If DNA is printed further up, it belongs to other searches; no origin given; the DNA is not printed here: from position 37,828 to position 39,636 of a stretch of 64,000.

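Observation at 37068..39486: GC-rich two-gene module: an orphan receiver-domain/zinc-ribbon protein plus a B12-binding radical SAM enzyme, bracketed by TrmB-family regulators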

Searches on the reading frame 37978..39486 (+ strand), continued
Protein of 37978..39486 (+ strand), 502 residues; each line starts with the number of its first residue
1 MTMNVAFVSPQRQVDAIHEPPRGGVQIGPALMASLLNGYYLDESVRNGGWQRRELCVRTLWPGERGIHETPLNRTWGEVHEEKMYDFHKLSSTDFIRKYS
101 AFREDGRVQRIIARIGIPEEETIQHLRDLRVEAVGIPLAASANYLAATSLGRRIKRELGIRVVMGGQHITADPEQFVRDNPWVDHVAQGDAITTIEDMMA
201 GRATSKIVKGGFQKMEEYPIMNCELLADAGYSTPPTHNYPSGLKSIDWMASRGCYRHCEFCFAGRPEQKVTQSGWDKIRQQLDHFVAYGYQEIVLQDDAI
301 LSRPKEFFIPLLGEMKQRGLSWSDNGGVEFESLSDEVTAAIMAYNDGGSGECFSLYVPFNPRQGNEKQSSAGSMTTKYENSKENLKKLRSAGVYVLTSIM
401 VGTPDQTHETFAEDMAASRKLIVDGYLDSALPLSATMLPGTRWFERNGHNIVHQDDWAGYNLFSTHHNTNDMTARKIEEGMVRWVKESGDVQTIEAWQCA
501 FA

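Call 35: search_protein_families(library=pfam, proteins=[L049:1425-2948:+, L049:3479-4636:+, L049:6710-7186:+, L049:7183-8613:+, L049:8610-9407:+, L049:9774-11060:+, L034:10347-11309:+, L034:11321-11776:+, L034:7117-7809:+, L034:5758-7113:+], max_evalue=0.001)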
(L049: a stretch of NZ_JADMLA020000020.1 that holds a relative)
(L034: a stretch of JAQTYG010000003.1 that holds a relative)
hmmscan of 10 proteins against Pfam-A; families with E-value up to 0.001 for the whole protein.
L049:1425-2948:+ (507 aa): 1 family
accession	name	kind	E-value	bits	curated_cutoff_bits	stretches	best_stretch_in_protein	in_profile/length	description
PF00209.24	SNF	-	6.6e-112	375.3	27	2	129-475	155-506/524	Sodium:neurotransmitter symporter family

L049:3479-4636:+ (385 aa): 3 families
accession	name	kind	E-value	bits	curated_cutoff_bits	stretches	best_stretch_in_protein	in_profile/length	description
PF04055.27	Radical_SAM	-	1.1e-16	61.8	29.5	1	65-232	3-165/166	Radical SAM superfamily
PF13186.11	SPASM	-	6.3e-05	23.6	21.5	1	320-371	7-52/67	Iron-sulfur cluster-binding domain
PF13353.11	Fer4_12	-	0.00078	20.2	22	0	67-155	13-99/137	4Fe-4S single cluster domain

L049:6710-7186:+ (158 aa): 1 family
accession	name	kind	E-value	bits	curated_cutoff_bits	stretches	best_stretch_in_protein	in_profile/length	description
PF04073.20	tRNA_edit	-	9e-22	77.9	25.5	1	18-143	1-122/123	Aminoacyl-tRNA editing domain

L049:7183-8613:+ (476 aa): 1 family
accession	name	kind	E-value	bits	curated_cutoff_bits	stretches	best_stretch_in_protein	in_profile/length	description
PF00474.23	SSF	-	8.8e-13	48.3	22.8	1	42-381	1-366/406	Sodium:solute symporter family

L049:8610-9407:+ (265 aa): 13 families
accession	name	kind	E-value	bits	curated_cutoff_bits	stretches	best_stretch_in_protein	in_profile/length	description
PF13649.12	Methyltransf_25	-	2.7e-18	66.9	27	1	38-133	1-97/97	Methyltransferase domain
PF13847.12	Methyltransf_31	-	1.1e-17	64.6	27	1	34-178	3-137/145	Methyltransferase domain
PF08241.18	Methyltransf_11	-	4.6e-17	62.9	21.2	1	39-135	1-93/95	Methyltransferase domain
PF08242.18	Methyltransf_12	-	1.6e-15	58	30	1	39-135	1-98/98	Methyltransferase domain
PF01209.24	Ubie_methyltran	-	1.2e-11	44.8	20.1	1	31-142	44-156/233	ubiE/COQ5 methyltransferase family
PF02390.23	Methyltransf_4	-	1e-10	41.8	24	1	38-110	5-80/173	Putative methyltransferase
PF13489.12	Methyltransf_23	-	1.2e-09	38.5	27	1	33-141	21-120/164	Methyltransferase domain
PF01135.25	PCMT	-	1.1e-08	35.5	20.3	1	30-136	69-170/210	Protein-L-isoaspartate(D-aspartate) O-methyltransferase (PCMT)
PF08003.17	Methyltransf_9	-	8.5e-07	28.7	23.8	1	35-144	116-228/315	Protein of unknown function (DUF1698)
PF05175.20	MTS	-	4.4e-06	26.9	23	1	34-106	31-102/170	Methyltransferase small domain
PF02353.26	CMAS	-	0.00011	22.1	27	1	23-136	51-163/273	Mycolic acid cyclopropane synthetase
PF00398.26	RrnaAD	-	0.00013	21.6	24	1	32-101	28-93/263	Ribosomal RNA adenine dimethylase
PF03848.20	TehB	-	0.00065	19.6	20.4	0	34-137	31-132/193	Tellurite resistance protein TehB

L049:9774-11060:+ (428 aa): 3 families
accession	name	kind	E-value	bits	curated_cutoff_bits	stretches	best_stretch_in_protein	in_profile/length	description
PF00691.25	OmpA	-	1.6e-23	83.3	27.2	1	325-418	1-96/98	OmpA family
PF07738.19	Sad1_UNC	-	9.9e-07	29.3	22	1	94-193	29-131/132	Sad1 / UNC-like C-terminal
PF00754.31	F5_F8_type_C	-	0.00011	22.7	28.2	1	60-188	2-127/127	F5/8 type C domain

L034:10347-11309:+ (320 aa): 1 family
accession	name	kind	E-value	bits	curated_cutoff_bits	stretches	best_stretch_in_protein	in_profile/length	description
PF18920.5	DUF5671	-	3.9e-15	56.3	28.4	1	16-153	2-131/132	Domain of unknown function (DUF5671)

L034:11321-11776:+ (151 aa): 1 family
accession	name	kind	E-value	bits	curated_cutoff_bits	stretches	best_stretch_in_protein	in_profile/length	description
PF02308.21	MgtC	-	5.2e-36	124.1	31.4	1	20-133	2-114/121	MgtC family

L034:7117-7809:+ (230 aa): 10 families
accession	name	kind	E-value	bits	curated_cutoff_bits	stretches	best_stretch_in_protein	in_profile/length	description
PF13649.12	Methyltransf_25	-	1.2e-15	58.4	27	1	54-147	1-97/97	Methyltransferase domain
PF08241.18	Methyltransf_11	-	1e-12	48.9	21.2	1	55-151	1-95/95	Methyltransferase domain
PF01209.24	Ubie_methyltran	-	6.5e-11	42.5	20.1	1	18-150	17-150/233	ubiE/COQ5 methyltransferase family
PF13847.12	Methyltransf_31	-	8.1e-11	42.2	27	1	49-166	2-114/145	Methyltransferase domain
PF08242.18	Methyltransf_12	-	3e-10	41.1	30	1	55-149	1-98/98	Methyltransferase domain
PF13489.12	Methyltransf_23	-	7.3e-07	29.5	27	1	38-167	8-131/164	Methyltransferase domain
PF05175.20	MTS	-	1.6e-06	28.3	23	1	47-150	28-137/170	Methyltransferase small domain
PF00891.24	Methyltransf_2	-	6.7e-05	22.8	22.3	1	36-188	47-201/210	O-methyltransferase domain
PF05401.17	NodS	-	0.0007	19.9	24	1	50-153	43-146/201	Nodulation protein S (NodS)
PF02353.26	CMAS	-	0.00079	19.3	27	0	101-216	116-214/273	Mycolic acid cyclopropane synthetase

L034:5758-7113:+ (451 aa): 4 families
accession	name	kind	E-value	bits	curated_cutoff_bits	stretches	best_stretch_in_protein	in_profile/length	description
PF00266.25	Aminotran_5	-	2.1e-76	257.8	21.5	2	157-441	106-370/371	Aminotransferase class-V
PF01053.26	Cys_Met_Meta_PP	-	6.6e-07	28.7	27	1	178-254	125-199/381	Cys/Met metabolism PLP-dependent enzyme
PF00155.27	Aminotran_1_2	-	2e-06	27.7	19.7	1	161-228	109-186/361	Aminotransferase class I and II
PF01212.27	Beta_elim_lyase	-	4.3e-06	26.7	27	1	157-317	88-247/288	Beta-eliminating lyase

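Call 36: search_protein_representatives(alignment_id=A1)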
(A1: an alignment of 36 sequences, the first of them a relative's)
Query: 36 sequences, 513 profile positions. Proteins with E-value up to 0.001 (for the whole library): 16922; up to 1e-10: 2400; up to 1e-30: 31. The best 150 are listed.
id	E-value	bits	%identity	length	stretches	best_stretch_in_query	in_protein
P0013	2.9e-231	784.8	-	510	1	1-512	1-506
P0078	2.0e-215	732.6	-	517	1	1-513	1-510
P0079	1.2e-187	640.9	-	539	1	3-512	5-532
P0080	1.1e-147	509.1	-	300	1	218-512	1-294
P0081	1.9e-116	406.0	-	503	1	2-512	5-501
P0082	8.1e-103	361.1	-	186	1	328-513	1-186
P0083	1.8e-100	353.4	-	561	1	3-511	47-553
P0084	1.4e-78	281.1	-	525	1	2-511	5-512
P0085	6.4e-77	275.6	-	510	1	2-511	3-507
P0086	5.5e-67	242.8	-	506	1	2-460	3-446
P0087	7.8e-61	222.5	-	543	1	3-506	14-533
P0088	2.0e-60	221.2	-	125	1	382-506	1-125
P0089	9.9e-60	218.9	-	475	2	104-506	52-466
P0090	2.7e-56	207.6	-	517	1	2-506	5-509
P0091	1.4e-55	205.2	-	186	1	1-184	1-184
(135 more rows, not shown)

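Call 51: search_protein_families(library=ncbifam, proteins=[L044:9572-10513:+, L035:10526-10975:+, L049:6710-7186:+, L044:10555-11574:+, L044:14100-15254:+, L044:13260-14078:+, L049:3479-4636:+, L049:1425-2948:+, L049:7183-8613:+], max_evalue=0.00001)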
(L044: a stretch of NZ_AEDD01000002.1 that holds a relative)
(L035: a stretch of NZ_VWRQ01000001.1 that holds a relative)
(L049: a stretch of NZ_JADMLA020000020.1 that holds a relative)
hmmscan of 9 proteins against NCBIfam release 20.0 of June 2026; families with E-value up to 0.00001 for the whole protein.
L044:9572-10513:+ (313 aa): 9 families
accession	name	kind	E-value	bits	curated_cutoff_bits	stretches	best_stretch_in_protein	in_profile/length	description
NF009207.0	PRK12556.1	equivalog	3.3e-63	213.6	479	1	2-311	3-331/332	tryptophan--tRNA ligase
TIGR00233.1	trpS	equivalog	1.1e-60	205.7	176.75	1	1-311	1-328/328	tryptophan--tRNA ligase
NF008923.0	PRK12284.1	equivalog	1.7e-54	185.3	597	1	2-311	2-331/431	tryptophan--tRNA ligase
NF008922.0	PRK12283.1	equivalog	2.8e-43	148.3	572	2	2-163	3-172/400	tryptophan--tRNA ligase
NF006330.0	PRK08560.1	equivalog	5.1e-18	65.2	220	1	7-241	37-276/342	tyrosine--tRNA ligase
NF008925.0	PRK12285.1-2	equivalog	1.7e-11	43.7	451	1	5-276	65-353/365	tryptophan--tRNA ligase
TIGR00234.1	tyrS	equivalog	1.1e-08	34.6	113.8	1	114-246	165-285/406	tyrosine--tRNA ligase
NF008928.0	PRK12285.1-5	equivalog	1.5e-07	30.3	891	0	5-113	95-204/530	tryptophan--tRNA ligase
NF008926.0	PRK12285.1-3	equivalog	3e-06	26.4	320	0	5-157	68-227/429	tryptophan--tRNA ligase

L035:10526-10975:+ (149 aa): 0 families

L049:6710-7186:+ (158 aa): 1 family
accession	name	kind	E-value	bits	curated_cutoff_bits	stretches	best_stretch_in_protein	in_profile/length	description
TIGR00011.1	YbaK_EbsC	equivalog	3.5e-06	26.9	153.25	1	39-146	43-145/152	Cys-tRNA(Pro) deacylase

L044:10555-11574:+ (339 aa): 1 family
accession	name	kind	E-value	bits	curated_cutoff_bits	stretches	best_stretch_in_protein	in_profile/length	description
NF041285.1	ABC_SBP_TrpX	equivalog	3e-97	325.6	390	1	16-334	5-322/322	tryptophan ABC transporter substrate-binding protein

L044:14100-15254:+ (384 aa): 11 families
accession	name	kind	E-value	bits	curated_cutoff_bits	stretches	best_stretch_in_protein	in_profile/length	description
NF005539.0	PRK07201.1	equivalog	2.6e-24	86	549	1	13-323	3-284/657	SDR family oxidoreductase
TIGR01746.1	Thioester-redct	subfamily_domain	7.4e-21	74.8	213.35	1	12-281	1-250/371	thioester reductase domain-containing protein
NF047350.1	aureusi_NRPS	equivalog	1.1e-13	49.1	2500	1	8-281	2025-2274/2373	aureusimine non-ribosomal peptide synthetase AusA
TIGR01179.1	galE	equivalog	1.4e-10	40.6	262.3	1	80-217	46-178/332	UDP-glucose 4-epimerase GalE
TIGR03466.1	HpnA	hypoth_equivalog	2e-09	36.8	367.65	1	84-217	45-172/327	hopanoid-associated sugar epimerase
NF041592.1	carboxyl_red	equivalog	9.6e-09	33.4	1300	1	13-159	767-908/1160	carboxylic acid reductase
TIGR02197.1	heptose_epim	equivalog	1.3e-07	31.1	274.6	1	13-209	1-162/316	ADP-glyceromanno-heptose 6-epimerase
TIGR01214.1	rmlD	equivalog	2.3e-07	30.2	224.05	1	109-216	51-151/285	dTDP-4-dehydrorhamnose reductase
NF038078.1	NRPS_MxcG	equivalog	7e-07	26.9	2300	1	10-200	1082-1260/1442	myxochelin non-ribosomal peptide synthetase MxcG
NF007956.0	PRK10675.1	subfamily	4.8e-06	25.9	394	0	83-198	51-162/338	UDP-glucose 4-epimerase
TIGR01181.1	dTDP_gluc_dehyt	equivalog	7.1e-06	25.3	365.1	0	13-198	2-164/321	dTDP-glucose 4,6-dehydratase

L044:13260-14078:+ (272 aa): 9 families
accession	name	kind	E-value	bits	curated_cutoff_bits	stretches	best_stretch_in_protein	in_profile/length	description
NF050089.1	i_nPHAscl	equivalog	1.5e-15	57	300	1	5-125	2-118/288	intracellular short-chain-length polyhydroxyalkanoate depolymerase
TIGR03695.1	menH_SHCHC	equivalog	1.1e-11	44.6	208.55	1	23-122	2-102/252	2-succinyl-6-hydroxy-2,4-cyclohexadiene-1-carboxylate synthase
NF008340.0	PRK11126.1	equivalog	1.1e-08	34.6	261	1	16-112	7-99/255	2-succinyl-6-hydroxy-2,4-cyclohexadiene-1-carboxylate synthase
NF007954.0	PRK10673.1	equivalog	1.5e-08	34.2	399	1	13-124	6-116/255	esterase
NF051487.1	bifunc_PcaCD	exception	4.8e-08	32.5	430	1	17-270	165-411/413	bifunctional 4-carboxymuconolactone decarboxylase/3-oxoadipate enol-lactonase PcaCD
TIGR02427.1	protocat_pcaD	equivalog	2.6e-07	30.3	255.85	1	12-123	2-111/251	3-oxoadipate enol-lactonase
NF051488.1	bifunc_PcaDC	exception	3.2e-07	29.8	390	1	16-270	6-250/375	bifunctional 3-oxoadipate enol-lactonase/4-carboxymuconolactone decarboxylase PcaDC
NF045632.1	hydroxlase_HsaD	equivalog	1.1e-06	27.9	400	1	16-124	27-137/290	4,5:9,10-diseco-3-hydroxy-5,9,17-trioxoandrosta-1(10),2-diene-4-oate hydrolase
NF002938.0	PRK03592.1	equivalog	1.6e-06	27.7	241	1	18-129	25-134/298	haloalkane dehalogenase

L049:3479-4636:+ (385 aa): 35 families (the best 25 are shown)
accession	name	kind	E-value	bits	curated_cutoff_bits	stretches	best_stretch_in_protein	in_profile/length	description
TIGR04317.1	W_rSAM_matur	equivalog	2.6e-16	59.7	380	1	63-373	8-305/349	tungsten cofactor oxidoreductase radical SAM maturase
TIGR03962.1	mycofact_rSAM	equivalog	3.9e-16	59.2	265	1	63-376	16-297/339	mycofactocin radical SAM maturase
NF001199.0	PRK00164.2-1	equivalog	4.1e-16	59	231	1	60-238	13-180/308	GTP 3',8-cyclase MoaA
TIGR02668.1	moaA_archaeal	equivalog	4.7e-16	58.6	325.25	1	63-249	14-190/303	GTP 3',8-cyclase MoaA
TIGR02666.1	moaA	equivalog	5.2e-14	51.9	284.05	1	64-250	15-197/336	GTP 3',8-cyclase MoaA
NF038283.1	viperin_w_prok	equivalog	1.4e-12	47.3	180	1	65-179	8-122/281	viperin family antiviral radical SAM protein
TIGR02109.1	PQQ_syn_pqqE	equivalog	3.1e-12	46.1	381.35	1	63-235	11-171/358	pyrroloquinoline quinone biosynthesis protein PqqE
TIGR04403.1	rSAM_skfB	equivalog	3.3e-11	42.6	300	1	59-252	104-284/402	sporulation killing factor system radical SAM maturase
NF050035.1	rSAM_WgK_link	exception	4e-11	42.5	650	1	63-188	13-133/367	radical SAM/SPASM peptide maturase WgkB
TIGR04251.1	SCM_rSAM_ScmF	equivalog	6.8e-11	42.2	400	1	65-205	10-147/353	SynChlorMet cassette radical SAM/SPASM protein ScmF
NF045574.1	sacti_mat_StsB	exception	6e-10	38.5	625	1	49-237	86-260/466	StsB family radical SAM/SPASM domain sactipeptide maturase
TIGR04546.1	rSAM_ahbC_deAc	equivalog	8.6e-10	37.9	650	1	55-238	36-205/390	12,18-didecarboxysiroheme deacetylase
TIGR04347.1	pseudo_SAM_Halo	equivalog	1e-09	38.2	525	1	61-149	38-123/390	TIGR04347 family pseudo-SAM/SPASM protein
TIGR04055.1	rSAM_NirJ2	equivalog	1.5e-09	37.8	500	1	63-148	4-83/326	putative heme d1 biosynthesis radical SAM protein NirJ2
TIGR04054.1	rSAM_NirJ1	equivalog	2.6e-09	36.2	650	1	63-151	40-123/387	putative heme d1 biosynthesis radical SAM protein NirJ1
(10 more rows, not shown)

L049:1425-2948:+ (507 aa): 1 family
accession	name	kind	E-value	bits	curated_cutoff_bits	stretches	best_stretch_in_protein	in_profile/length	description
NF037979.1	Na_transp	subfamily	2.6e-26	92.6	50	1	17-375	7-341/419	sodium-dependent transporter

L049:7183-8613:+ (476 aa): 4 families
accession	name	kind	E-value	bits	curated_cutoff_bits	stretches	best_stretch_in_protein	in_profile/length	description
TIGR02121.1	Na_Pro_sym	equivalog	2.6e-17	62.7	515.5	1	17-455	5-466/488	sodium/proline symporter PutP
TIGR00813.1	sss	superfamily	5.7e-13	48.7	184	1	42-201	1-158/411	sodium/solute symporter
NF011948.0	PRK15419.1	equivalog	4e-10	39.1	955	1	26-452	21-467/502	sodium/proline symporter PutP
TIGR03648.1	Na_symport_lg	subfamily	3.3e-08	32.4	320.75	1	15-198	5-181/547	VC_2705 family sodium/solute symporter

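Call 60: search_protein_families(library=pfam, proteins=[L007:6941-7906:-, L045:6857-7840:-], max_evalue=0.01)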
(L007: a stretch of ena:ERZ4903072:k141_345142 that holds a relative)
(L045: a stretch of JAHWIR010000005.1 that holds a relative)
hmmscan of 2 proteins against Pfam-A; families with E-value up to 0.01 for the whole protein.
L007:6941-7906:- (321 aa): 9 families
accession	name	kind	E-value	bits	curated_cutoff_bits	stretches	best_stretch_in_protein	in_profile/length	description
PF13412.12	HTH_24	-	4.3e-20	71.4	21.9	2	5-52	1-48/48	Winged helix-turn-helix DNA-binding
PF13404.12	HTH_AsnC-type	-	1.8e-19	69.7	27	2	5-46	1-42/42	AsnC-type helix-turn-helix domain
PF01047.28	MarR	-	6.1e-06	26.5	24.6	1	12-54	8-50/59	MarR family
PF01037.27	AsnC_trans_reg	-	6.2e-05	23.3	25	1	77-126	5-56/73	Lrp/AsnC ligand binding domain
PF12840.13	HTH_20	-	0.00021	21.6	27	0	18-52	15-49/51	Helix-turn-helix domain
PF13545.12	HTH_Crp_2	-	0.00048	20.5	27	1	24-58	25-61/70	Crp-like helix-turn-helix domain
PF12802.13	MarR_2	-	0.00053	20.5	27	1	12-52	10-51/61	MarR family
PF01022.26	HTH_5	-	0.0018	18.5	22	0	180-221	5-45/47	Bacterial regulatory protein, arsR family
PF17323.7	ToxS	-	0.007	16.6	25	0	241-302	45-106/147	Trans-membrane regulatory protein ToxS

L045:6857-7840:- (327 aa): 9 families
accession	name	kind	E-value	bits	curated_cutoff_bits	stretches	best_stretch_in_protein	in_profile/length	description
PF13412.12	HTH_24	-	3e-24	84.7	21.9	2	12-59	1-48/48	Winged helix-turn-helix DNA-binding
PF13404.12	HTH_AsnC-type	-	1.7e-21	76.2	27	2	12-52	1-41/42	AsnC-type helix-turn-helix domain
PF01047.28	MarR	-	4.3e-08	33.4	24.6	1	19-60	8-49/59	MarR family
PF08279.18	HTH_11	-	1.6e-06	28.4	25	1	183-225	3-46/55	HTH domain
PF25212.1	HVO_A0114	-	1.7e-06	28.1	27.6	0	174-224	16-66/84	HVO_A0114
PF13545.12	HTH_Crp_2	-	0.00033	21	27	0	28-59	22-53/70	Crp-like helix-turn-helix domain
PF13730.12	HTH_36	-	0.0013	18.9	25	0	197-224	28-55/55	Helix-turn-helix domain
PF12802.13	MarR_2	-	0.0057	17.2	27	0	19-60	10-52/61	MarR family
PF14281.12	PDDEXK_4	-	0.008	16.6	22.3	0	152-310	34-171/183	PD-(D/E)XK nuclease superfamily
